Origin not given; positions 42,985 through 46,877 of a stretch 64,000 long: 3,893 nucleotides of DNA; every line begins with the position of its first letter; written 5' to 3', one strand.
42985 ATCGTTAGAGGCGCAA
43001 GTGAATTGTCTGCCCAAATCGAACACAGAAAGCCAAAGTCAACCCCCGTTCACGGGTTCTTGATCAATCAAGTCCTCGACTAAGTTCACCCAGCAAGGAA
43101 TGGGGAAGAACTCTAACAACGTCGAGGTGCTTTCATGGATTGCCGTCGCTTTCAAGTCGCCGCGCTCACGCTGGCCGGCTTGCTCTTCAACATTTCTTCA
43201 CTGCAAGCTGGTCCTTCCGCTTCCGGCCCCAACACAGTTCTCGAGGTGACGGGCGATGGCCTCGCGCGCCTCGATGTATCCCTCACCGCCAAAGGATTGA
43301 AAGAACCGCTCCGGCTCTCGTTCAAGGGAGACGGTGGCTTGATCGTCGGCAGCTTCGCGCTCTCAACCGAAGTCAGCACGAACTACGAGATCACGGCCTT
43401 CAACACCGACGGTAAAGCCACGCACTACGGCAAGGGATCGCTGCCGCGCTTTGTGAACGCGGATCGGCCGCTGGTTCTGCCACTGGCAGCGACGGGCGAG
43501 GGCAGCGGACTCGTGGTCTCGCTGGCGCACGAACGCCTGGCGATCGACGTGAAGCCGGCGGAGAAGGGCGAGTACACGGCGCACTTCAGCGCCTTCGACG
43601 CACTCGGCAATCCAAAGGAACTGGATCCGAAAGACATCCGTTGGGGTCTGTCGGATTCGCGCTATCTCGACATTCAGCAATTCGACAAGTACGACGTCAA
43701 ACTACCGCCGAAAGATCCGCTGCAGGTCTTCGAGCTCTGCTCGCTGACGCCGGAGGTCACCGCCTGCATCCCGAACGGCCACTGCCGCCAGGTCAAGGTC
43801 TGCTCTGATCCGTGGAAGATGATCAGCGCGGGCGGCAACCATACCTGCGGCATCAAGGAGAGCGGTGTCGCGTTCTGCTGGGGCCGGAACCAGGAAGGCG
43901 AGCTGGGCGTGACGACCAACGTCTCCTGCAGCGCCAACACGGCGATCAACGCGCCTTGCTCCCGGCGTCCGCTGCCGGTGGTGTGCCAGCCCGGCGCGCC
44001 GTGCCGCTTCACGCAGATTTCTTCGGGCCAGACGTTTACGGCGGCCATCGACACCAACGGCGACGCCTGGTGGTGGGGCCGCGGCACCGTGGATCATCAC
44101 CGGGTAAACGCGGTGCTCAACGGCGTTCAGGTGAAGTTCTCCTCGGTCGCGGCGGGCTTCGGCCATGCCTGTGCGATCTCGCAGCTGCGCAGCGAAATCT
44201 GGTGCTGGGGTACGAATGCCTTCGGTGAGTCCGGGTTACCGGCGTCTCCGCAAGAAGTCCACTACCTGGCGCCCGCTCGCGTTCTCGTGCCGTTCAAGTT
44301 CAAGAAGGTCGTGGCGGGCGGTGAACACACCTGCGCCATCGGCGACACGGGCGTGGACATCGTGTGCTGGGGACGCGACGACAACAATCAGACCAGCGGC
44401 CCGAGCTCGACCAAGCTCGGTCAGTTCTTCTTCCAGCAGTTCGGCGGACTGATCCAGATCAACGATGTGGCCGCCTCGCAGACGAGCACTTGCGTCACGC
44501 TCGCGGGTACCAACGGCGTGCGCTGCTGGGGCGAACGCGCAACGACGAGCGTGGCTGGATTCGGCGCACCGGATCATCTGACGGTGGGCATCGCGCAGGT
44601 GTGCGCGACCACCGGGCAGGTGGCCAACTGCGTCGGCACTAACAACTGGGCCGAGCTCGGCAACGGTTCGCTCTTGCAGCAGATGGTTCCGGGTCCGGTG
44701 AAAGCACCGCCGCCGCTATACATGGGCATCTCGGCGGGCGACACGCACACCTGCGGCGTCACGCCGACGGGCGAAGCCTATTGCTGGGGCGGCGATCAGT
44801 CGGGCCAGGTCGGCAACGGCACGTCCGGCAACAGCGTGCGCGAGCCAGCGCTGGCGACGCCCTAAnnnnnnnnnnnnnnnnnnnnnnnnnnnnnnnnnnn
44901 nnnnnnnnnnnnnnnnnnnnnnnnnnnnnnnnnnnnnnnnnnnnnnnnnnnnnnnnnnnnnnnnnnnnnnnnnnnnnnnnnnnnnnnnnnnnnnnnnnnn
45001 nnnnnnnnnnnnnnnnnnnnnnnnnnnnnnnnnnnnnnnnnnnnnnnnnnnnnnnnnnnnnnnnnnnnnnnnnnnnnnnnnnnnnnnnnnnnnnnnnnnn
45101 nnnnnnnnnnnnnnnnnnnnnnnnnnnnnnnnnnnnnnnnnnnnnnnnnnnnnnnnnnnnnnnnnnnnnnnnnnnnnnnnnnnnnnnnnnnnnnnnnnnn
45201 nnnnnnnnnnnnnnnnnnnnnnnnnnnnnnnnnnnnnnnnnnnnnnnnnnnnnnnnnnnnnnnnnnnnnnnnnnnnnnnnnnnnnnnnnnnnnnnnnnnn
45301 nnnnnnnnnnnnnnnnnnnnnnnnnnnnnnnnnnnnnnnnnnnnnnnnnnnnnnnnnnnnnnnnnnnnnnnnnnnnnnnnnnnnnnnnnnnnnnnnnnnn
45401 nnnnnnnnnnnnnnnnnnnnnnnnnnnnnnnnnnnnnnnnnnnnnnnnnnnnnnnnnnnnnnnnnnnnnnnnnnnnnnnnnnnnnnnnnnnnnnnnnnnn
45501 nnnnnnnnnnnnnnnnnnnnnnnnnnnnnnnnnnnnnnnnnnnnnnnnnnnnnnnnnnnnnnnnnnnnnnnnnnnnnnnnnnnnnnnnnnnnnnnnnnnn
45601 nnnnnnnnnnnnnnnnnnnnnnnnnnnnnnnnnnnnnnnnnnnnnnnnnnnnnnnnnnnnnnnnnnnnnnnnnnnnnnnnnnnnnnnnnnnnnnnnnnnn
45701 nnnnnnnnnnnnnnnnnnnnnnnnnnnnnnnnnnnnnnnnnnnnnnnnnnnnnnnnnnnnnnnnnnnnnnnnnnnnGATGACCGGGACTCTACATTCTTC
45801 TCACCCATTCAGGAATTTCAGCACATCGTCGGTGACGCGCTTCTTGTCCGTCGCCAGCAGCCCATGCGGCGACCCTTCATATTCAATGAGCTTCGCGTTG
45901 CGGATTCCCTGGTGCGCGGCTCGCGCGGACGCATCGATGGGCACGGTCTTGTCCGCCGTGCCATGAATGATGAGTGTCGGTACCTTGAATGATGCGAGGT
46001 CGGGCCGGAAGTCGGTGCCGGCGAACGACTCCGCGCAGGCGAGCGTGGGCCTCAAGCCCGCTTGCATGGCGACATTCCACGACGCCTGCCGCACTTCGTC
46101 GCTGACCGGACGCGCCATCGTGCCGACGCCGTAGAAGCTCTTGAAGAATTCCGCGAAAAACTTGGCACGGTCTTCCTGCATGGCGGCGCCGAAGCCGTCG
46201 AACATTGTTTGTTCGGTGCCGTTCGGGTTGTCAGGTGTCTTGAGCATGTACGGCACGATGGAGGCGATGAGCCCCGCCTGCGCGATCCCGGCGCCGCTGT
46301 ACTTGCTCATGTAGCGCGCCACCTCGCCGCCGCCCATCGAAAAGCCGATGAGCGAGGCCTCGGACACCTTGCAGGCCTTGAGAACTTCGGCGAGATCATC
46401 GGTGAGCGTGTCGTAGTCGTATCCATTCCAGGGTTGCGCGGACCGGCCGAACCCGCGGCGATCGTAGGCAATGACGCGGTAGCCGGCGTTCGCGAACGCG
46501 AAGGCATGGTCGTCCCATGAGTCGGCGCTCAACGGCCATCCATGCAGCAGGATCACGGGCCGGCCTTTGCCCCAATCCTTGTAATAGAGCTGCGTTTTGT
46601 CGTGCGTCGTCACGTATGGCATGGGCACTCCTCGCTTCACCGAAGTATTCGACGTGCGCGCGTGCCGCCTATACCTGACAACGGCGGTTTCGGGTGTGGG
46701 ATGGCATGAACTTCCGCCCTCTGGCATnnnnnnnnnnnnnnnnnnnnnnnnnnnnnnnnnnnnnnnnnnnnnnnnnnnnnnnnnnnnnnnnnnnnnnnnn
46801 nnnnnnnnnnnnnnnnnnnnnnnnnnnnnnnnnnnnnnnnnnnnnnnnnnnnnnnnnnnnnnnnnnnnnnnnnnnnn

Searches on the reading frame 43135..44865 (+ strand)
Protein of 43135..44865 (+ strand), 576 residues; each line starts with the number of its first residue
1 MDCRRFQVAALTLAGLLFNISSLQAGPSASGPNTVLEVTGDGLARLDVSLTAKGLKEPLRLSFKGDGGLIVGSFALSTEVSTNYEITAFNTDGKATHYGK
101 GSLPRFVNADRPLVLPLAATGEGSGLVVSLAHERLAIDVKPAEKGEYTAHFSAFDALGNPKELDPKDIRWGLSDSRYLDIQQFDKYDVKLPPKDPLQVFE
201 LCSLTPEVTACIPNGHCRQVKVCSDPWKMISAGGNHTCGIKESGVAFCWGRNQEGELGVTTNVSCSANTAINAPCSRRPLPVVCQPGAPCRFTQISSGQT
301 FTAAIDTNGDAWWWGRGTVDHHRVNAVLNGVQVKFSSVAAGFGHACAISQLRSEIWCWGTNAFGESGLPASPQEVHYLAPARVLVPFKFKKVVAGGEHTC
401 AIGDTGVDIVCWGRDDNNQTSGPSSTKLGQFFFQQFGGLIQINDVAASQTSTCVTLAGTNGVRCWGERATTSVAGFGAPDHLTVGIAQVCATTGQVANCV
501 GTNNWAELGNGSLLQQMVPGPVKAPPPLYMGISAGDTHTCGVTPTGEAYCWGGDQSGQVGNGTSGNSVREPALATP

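Call 14: search_protein_families(library=pfam, proteins=[window:43135-44865:+])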
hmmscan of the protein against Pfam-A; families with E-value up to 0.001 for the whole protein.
window:43135-44865:+ (576 aa): 3 families
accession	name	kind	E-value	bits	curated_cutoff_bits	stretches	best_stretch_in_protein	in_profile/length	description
PF25390.1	WD40_RLD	-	1.1e-38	134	150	2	216-470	80-327/363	RCC1-like domain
PF13540.12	RCC1_2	-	7.8e-33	111.9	22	4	228-255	2-29/30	Regulator of chromosome condensation (RCC1) repeat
PF00415.24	RCC1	-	1.1e-17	64.7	21.7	2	244-305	2-50/50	Regulator of chromosome condensation (RCC1) repeat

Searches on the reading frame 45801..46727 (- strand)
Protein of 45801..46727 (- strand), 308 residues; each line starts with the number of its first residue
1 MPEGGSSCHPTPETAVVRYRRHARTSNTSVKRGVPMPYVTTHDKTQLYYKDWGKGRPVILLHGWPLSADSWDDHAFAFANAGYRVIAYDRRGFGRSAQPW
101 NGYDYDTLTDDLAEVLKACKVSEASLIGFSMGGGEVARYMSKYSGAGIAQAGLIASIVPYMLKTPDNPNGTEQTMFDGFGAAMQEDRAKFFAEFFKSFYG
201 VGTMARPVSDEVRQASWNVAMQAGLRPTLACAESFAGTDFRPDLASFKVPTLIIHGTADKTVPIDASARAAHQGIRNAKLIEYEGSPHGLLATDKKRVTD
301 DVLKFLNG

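Call 14: search_protein_families(library=pfam, proteins=[window:45801-46727:-])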
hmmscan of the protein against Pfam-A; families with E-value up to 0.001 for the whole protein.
window:45801-46727:- (308 aa): 5 families
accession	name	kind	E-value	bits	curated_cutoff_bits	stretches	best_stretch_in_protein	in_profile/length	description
PF00561.26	Abhydrolase_1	-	6.4e-28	98.5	25.8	1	57-291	2-241/245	alpha/beta hydrolase fold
PF12146.15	Hydrolase_4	-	2.3e-21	76.6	27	1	58-291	7-235/239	Serine aminopeptidase, S33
PF12697.13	Abhydrolase_6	-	1.9e-20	74.9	26.3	1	58-292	1-208/217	Alpha/beta hydrolase family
PF00326.27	Peptidase_S9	-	6.3e-05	23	22.6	0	247-306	143-206/213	Prolyl oligopeptidase family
PF08386.16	Abhydrolase_4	-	0.00014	22.4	21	1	236-306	20-91/103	TAP-like protein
